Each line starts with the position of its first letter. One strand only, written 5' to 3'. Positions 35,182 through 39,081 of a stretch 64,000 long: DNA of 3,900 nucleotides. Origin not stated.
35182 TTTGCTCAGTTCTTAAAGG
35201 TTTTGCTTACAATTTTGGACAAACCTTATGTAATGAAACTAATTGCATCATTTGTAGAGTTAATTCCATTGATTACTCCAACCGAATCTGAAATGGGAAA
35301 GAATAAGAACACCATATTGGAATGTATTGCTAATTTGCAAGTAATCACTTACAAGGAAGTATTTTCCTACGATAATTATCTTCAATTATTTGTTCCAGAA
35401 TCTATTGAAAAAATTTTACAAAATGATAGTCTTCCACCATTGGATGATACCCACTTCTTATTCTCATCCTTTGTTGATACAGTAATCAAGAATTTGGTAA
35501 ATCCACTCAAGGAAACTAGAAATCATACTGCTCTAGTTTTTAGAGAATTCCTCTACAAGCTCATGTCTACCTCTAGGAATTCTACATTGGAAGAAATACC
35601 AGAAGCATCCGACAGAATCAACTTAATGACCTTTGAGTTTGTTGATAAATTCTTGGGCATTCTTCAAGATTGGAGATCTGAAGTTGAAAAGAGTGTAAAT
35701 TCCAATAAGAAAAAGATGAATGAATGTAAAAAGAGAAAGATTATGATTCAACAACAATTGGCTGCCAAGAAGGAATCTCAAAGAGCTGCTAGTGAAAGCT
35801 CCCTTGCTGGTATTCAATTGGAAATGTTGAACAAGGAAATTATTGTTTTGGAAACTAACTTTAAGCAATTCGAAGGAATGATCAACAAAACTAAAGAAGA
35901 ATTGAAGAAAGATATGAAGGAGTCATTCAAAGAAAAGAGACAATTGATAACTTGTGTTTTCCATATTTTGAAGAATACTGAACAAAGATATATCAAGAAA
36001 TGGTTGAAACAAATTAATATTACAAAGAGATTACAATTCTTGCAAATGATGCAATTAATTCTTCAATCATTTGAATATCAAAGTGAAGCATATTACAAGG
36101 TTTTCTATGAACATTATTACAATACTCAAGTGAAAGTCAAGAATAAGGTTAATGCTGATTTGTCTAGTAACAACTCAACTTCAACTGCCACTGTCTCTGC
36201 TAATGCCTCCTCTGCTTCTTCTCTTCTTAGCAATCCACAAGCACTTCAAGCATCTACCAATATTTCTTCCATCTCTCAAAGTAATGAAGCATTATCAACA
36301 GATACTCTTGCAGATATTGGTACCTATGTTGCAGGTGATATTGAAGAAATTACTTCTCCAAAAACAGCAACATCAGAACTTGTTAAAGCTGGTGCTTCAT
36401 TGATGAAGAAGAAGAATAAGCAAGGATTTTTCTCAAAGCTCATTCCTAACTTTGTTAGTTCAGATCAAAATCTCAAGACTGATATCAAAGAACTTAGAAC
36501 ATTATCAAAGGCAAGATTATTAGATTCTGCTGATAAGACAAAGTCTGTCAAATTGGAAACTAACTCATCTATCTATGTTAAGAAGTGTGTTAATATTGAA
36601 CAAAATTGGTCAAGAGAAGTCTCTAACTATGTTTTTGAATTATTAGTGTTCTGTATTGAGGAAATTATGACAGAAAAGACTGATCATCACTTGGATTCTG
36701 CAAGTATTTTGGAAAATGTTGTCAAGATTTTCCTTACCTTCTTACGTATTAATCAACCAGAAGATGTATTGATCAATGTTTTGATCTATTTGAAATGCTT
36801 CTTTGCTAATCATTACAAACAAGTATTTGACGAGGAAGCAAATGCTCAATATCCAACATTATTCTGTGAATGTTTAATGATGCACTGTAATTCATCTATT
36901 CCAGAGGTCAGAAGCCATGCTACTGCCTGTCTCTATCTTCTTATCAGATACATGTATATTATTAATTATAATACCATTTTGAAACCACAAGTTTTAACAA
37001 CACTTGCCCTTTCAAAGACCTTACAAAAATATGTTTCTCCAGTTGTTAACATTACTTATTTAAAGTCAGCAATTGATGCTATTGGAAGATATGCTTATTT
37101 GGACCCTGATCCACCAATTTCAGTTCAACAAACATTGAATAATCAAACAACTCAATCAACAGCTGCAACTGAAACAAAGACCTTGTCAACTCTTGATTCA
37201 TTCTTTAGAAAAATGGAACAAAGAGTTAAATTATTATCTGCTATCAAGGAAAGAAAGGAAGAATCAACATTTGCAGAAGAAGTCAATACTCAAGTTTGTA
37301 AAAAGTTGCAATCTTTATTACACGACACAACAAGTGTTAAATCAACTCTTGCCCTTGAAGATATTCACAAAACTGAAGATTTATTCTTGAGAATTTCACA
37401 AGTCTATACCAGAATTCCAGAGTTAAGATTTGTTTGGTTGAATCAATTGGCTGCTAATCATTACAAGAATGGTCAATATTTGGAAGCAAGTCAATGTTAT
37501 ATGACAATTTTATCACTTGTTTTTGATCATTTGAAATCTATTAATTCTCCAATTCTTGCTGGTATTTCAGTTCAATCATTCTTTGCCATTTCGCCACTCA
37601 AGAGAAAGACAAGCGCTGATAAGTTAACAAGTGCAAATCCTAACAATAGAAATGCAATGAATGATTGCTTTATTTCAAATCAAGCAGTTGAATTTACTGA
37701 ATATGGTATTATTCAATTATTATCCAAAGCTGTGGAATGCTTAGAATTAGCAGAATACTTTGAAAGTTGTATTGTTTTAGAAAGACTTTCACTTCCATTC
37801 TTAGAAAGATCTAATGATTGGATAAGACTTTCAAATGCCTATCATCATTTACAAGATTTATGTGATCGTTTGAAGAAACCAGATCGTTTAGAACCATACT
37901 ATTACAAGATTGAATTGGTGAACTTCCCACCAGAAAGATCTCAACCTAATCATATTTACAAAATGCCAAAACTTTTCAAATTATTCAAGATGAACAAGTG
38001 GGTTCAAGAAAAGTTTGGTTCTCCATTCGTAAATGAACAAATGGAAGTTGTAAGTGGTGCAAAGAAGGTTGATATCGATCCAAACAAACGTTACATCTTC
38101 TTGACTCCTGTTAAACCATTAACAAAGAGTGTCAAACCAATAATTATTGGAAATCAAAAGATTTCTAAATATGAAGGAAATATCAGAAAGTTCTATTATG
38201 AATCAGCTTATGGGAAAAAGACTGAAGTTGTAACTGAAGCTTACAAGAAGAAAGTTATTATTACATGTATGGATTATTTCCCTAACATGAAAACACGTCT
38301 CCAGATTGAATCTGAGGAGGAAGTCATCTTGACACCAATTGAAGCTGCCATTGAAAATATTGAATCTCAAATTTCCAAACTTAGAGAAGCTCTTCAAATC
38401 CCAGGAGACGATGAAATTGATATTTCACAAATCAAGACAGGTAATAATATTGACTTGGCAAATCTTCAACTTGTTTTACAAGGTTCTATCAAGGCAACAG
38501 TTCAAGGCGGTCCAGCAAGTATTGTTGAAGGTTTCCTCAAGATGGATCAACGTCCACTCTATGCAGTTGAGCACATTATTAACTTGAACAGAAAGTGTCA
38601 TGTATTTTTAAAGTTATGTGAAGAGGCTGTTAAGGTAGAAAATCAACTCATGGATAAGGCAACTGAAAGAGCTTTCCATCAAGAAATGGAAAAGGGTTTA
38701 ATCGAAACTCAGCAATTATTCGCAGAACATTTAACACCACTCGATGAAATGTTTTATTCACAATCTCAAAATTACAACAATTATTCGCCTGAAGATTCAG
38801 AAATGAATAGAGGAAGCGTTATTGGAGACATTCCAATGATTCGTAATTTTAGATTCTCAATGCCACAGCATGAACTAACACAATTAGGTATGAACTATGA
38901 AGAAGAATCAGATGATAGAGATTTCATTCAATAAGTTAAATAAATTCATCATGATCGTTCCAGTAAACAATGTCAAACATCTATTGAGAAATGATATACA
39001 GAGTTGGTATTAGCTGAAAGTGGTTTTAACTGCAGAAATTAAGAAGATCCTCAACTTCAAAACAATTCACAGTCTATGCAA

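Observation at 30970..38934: Intronless 8-kb DOCK-family GEF with an N-terminal ankyrin-like segment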

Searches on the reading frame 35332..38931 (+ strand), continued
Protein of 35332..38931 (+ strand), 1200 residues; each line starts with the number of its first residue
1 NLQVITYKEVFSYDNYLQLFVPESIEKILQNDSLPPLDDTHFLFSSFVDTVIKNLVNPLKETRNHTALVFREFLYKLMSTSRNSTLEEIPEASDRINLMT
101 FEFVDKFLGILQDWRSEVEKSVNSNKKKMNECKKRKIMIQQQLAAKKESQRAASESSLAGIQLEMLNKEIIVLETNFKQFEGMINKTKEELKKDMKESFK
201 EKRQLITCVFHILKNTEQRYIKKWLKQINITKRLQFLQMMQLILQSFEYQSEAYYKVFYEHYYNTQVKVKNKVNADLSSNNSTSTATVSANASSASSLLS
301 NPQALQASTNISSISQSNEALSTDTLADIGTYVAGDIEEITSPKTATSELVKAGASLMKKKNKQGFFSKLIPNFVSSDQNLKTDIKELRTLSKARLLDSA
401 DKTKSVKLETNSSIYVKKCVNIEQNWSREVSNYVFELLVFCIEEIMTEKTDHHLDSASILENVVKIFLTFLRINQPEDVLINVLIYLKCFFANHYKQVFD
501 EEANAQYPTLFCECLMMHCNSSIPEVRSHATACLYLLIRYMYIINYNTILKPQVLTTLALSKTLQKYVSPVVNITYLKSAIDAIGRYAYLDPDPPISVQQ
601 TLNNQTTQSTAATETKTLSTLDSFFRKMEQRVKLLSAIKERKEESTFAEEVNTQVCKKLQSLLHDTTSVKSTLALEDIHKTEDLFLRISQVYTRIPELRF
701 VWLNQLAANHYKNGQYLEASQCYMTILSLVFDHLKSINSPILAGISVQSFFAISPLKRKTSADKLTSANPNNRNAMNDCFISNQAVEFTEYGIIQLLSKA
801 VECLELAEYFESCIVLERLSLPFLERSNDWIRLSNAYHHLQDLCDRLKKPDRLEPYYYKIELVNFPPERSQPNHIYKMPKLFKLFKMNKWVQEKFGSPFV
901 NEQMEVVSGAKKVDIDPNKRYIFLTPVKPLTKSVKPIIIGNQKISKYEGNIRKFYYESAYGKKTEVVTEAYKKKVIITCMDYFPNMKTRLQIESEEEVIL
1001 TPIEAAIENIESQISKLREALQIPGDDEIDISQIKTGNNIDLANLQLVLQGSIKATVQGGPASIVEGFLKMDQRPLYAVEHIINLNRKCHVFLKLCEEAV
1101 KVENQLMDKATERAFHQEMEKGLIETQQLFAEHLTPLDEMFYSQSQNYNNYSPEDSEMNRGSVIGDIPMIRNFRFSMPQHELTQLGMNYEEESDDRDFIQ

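Call 60: list_cluster_members(proteins=[P0033, P0037, P0050, P0103, P0111, P0089, P0035, P0094, P0074, P0081])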
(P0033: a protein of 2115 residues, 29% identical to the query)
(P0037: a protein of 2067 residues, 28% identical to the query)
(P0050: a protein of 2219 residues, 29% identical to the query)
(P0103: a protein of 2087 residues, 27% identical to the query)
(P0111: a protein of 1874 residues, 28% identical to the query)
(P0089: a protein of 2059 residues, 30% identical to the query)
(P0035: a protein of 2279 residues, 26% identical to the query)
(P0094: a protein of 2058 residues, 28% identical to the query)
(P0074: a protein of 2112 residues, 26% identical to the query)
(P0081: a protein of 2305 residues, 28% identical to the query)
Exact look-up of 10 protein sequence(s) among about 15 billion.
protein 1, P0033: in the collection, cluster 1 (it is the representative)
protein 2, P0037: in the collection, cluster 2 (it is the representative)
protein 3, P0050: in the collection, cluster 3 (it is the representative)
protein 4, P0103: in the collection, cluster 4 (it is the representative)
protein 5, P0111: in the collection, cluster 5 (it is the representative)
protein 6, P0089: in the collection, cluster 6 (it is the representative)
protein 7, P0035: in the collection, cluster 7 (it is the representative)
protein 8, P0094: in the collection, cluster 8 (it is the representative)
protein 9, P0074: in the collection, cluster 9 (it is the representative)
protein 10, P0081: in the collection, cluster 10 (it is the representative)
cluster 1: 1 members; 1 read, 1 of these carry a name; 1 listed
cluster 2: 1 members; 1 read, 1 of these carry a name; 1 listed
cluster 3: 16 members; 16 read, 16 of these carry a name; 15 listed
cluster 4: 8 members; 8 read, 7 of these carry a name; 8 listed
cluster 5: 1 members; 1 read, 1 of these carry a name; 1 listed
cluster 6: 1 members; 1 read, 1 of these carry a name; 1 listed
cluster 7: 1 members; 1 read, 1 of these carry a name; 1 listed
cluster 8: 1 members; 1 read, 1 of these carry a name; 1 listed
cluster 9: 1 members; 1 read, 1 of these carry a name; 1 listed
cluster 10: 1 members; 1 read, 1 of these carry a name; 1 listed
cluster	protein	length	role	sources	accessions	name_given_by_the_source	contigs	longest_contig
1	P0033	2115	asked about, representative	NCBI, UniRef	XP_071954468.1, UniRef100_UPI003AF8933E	dedicator of cytokinesis protein 7-like [Antedon mediterranea] | dedicator of cytokinesis protein 7-like n=1 Tax=Antedon mediterranea TaxID=105859 ...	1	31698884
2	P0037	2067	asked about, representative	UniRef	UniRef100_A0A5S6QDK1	Dedicator of cytokinesis protein 7 n=1 Tax=Trichuris muris TaxID=70415 ...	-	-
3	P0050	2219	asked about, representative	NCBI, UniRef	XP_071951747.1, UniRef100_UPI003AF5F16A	dedicator of cytokinesis protein 9-like isoform X5 [Antedon mediterranea] | dedicator of cytokinesis protein 9-like isoform X5 n=1 Tax=Antedon mediterranea ...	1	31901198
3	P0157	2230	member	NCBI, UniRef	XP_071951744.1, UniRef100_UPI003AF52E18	dedicator of cytokinesis protein 9-like isoform X2 [Antedon mediterranea] | dedicator of cytokinesis protein 9-like isoform X2 n=1 Tax=Antedon mediterranea ...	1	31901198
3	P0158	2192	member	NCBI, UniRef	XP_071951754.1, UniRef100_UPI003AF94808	dedicator of cytokinesis protein 9-like isoform X11 [Antedon mediterranea] | dedicator of cytokinesis protein 9-like isoform X11 n=1 Tax=Antedon mediterranea ...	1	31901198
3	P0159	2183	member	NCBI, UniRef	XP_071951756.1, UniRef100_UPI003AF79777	dedicator of cytokinesis protein 9-like isoform X13 [Antedon mediterranea] | dedicator of cytokinesis protein 9-like isoform X13 n=1 Tax=Antedon mediterranea ...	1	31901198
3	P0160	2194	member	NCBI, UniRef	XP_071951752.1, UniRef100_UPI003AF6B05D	dedicator of cytokinesis protein 9-like isoform X9 [Antedon mediterranea] | dedicator of cytokinesis protein 9-like isoform X9 n=1 Tax=Antedon mediterranea ...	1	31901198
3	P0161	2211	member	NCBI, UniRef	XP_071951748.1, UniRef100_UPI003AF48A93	dedicator of cytokinesis protein 9-like isoform X6 [Antedon mediterranea] | dedicator of cytokinesis protein 9-like isoform X6 n=1 Tax=Antedon mediterranea ...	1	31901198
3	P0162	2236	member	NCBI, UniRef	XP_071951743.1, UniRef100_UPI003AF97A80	dedicator of cytokinesis protein 9-like isoform X1 [Antedon mediterranea] | dedicator of cytokinesis protein 9-like isoform X1 n=1 Tax=Antedon mediterranea ...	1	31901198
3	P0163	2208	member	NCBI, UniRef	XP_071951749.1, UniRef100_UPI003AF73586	dedicator of cytokinesis protein 9-like isoform X7 [Antedon mediterranea] | dedicator of cytokinesis protein 9-like isoform X7 n=1 Tax=Antedon mediterranea ...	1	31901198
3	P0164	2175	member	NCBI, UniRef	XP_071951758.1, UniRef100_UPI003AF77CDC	dedicator of cytokinesis protein 9-like isoform X15 [Antedon mediterranea] | dedicator of cytokinesis protein 9-like isoform X15 n=1 Tax=Antedon mediterranea ...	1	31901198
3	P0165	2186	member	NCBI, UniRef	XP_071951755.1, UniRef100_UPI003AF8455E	dedicator of cytokinesis protein 9-like isoform X12 [Antedon mediterranea] | dedicator of cytokinesis protein 9-like isoform X12 n=1 Tax=Antedon mediterranea ...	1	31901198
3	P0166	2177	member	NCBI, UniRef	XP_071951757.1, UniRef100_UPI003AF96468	dedicator of cytokinesis protein 9-like isoform X14 [Antedon mediterranea] | dedicator of cytokinesis protein 9-like isoform X14 n=1 Tax=Antedon mediterranea ...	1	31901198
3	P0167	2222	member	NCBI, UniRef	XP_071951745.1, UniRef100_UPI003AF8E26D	dedicator of cytokinesis protein 9-like isoform X3 [Antedon mediterranea] | dedicator of cytokinesis protein 9-like isoform X3 n=1 Tax=Antedon mediterranea ...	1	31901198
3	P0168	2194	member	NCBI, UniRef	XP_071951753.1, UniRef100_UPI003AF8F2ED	dedicator of cytokinesis protein 9-like isoform X10 [Antedon mediterranea] | dedicator of cytokinesis protein 9-like isoform X10 n=1 Tax=Antedon mediterranea ...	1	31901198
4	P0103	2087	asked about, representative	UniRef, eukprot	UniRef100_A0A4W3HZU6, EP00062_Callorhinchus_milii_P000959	Dedicator of cytokinesis 11 n=1 Tax=Callorhinchus milii TaxID=7868 RepID=A0A4W3HZU6_CALMI | gi/632935574/ref/XP_007890551.1/ PREDICTED: dedicator of cytokinesis protein 11 ...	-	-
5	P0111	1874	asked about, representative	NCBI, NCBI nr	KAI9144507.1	hypothetical protein BKA69DRAFT_1122349 [Paraphysoderma sedebokerense]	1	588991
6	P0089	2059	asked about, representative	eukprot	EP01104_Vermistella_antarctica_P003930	TRINITY_DN1431_c0_g1_i1.p1 TRINITY_DN1431_c0_g1~~TRINITY_DN1431_c0_g1_i1.p1 ORF ...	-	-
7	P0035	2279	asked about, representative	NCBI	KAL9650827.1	hypothetical protein ABK040_001877 [Willaertia magna]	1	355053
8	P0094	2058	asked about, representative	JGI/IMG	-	C2 domain in Dock180 and Zizimin proteins/DHR-2, Lobe B/DHR-2, Lobe C/DHR-2, Lobe A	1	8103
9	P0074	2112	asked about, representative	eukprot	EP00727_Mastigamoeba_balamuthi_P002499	m51a1_g12246 putative dock family protein (2113) ;mRNA; f:136654-143899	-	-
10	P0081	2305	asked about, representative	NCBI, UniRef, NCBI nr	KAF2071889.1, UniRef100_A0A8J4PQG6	hypothetical protein CYY_006791 [Polysphondylium violaceum] | DOCK family protein n=1 Tax=Polysphondylium violaceum TaxID=133409 RepID=A0A8J4PQG6_9MYCE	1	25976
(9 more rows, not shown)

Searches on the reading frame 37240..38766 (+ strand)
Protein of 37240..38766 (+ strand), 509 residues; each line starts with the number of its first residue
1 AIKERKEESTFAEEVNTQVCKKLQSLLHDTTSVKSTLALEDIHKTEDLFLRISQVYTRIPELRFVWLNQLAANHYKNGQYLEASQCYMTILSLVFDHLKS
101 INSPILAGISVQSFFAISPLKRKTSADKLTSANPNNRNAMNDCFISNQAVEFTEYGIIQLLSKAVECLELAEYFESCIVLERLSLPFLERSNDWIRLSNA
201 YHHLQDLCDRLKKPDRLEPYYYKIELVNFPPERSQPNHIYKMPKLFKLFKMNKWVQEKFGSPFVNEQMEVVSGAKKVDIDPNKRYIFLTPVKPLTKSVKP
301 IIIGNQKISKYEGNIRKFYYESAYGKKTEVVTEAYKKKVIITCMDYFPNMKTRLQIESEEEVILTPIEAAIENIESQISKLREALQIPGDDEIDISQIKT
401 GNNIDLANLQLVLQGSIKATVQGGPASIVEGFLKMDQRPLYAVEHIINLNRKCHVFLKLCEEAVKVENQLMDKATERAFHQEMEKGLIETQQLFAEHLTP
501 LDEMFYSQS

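Call 21: find_homologous_proteins(query=window:37240-38766:+, max_evalue=0.00001)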
Query window:37240-38766:+ (509 aa): 3 proteins with E <= 0.00001 among 7357 candidates.
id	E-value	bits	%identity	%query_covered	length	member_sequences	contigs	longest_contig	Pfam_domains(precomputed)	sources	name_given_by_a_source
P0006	1.7e-234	797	71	99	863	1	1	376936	PF20421.5,PF06920.20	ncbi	ncbi:hypothetical protein ABK040_002935 [Willaertia magna]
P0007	3.3e-88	315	40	95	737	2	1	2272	PF20422.4,PF20421.5,PF06920.20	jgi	jgi:hypothetical protein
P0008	4.5e-88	314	38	70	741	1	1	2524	PF20422.4,PF20421.5,PF06920.20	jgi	jgi:hypothetical protein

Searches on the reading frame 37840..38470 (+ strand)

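Call 90: search_protein_families(library=pfam, proteins=[window:37840-38470:+], max_evalue=0.1)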
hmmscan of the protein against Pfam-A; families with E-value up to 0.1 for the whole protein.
window:37840-38470:+ (210 aa): 2 families
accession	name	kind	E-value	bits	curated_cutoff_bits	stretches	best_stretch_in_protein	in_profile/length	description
PF20422.3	DHR-2_Lobe_B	-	4.7e-07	30.2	26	1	77-144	7-75/77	DHR-2, Lobe B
PF22637.2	CBM_4_9_1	-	0.036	14.8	27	1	75-137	61-112/148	BppA domain 1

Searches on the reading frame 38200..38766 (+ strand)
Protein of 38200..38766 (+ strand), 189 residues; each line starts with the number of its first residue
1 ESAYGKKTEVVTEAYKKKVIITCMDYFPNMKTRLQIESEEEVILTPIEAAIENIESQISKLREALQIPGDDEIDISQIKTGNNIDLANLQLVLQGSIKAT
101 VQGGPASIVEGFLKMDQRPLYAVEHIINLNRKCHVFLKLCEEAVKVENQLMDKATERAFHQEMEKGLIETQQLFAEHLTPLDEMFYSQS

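Call 37: search_solved_structures(query=window:38200-38766:+, max_evalue=0.01, show_alignments=4)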
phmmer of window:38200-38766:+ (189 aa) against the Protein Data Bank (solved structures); distinct sequences matched with E-value up to 0.01: 10.
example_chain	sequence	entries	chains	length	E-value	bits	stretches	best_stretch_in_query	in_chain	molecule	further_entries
3vhl_A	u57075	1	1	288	1.2e-15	60.9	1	11-167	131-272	Dedicator of cytokinesis protein 8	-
6aj4_A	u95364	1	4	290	2.9e-15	59.6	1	11-167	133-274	Dedicator of cytokinesis protein 7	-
6ajl_A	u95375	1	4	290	2.9e-15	59.6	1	11-167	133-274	Dedicator of cytokinesis protein 7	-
9vm2_A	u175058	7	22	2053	1.2e-12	51.1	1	11-173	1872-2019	Dedicator of cytokinesis protein 6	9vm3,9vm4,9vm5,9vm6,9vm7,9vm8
8i5w_A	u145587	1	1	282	1.9e-12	50.4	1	5-163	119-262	Dedicator of cytokinesis protein 10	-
8i5v_A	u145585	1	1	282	1.9e-12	50.4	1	5-163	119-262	Dedicator of cytokinesis protein 10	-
6tky_A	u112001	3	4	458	5.9e-12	48.8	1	5-163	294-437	Dedicator of cytokinesis protein 10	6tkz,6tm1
6tky_B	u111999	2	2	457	6.1e-12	48.8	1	5-163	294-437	Dedicator of cytokinesis protein 10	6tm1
8i5f_A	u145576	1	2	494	1e-11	48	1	5-163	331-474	Dedicator of cytokinesis protein 10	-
2wm9_A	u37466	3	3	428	4.2e-11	46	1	5-169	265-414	DEDICATOR OF CYTOKINESIS PROTEIN 9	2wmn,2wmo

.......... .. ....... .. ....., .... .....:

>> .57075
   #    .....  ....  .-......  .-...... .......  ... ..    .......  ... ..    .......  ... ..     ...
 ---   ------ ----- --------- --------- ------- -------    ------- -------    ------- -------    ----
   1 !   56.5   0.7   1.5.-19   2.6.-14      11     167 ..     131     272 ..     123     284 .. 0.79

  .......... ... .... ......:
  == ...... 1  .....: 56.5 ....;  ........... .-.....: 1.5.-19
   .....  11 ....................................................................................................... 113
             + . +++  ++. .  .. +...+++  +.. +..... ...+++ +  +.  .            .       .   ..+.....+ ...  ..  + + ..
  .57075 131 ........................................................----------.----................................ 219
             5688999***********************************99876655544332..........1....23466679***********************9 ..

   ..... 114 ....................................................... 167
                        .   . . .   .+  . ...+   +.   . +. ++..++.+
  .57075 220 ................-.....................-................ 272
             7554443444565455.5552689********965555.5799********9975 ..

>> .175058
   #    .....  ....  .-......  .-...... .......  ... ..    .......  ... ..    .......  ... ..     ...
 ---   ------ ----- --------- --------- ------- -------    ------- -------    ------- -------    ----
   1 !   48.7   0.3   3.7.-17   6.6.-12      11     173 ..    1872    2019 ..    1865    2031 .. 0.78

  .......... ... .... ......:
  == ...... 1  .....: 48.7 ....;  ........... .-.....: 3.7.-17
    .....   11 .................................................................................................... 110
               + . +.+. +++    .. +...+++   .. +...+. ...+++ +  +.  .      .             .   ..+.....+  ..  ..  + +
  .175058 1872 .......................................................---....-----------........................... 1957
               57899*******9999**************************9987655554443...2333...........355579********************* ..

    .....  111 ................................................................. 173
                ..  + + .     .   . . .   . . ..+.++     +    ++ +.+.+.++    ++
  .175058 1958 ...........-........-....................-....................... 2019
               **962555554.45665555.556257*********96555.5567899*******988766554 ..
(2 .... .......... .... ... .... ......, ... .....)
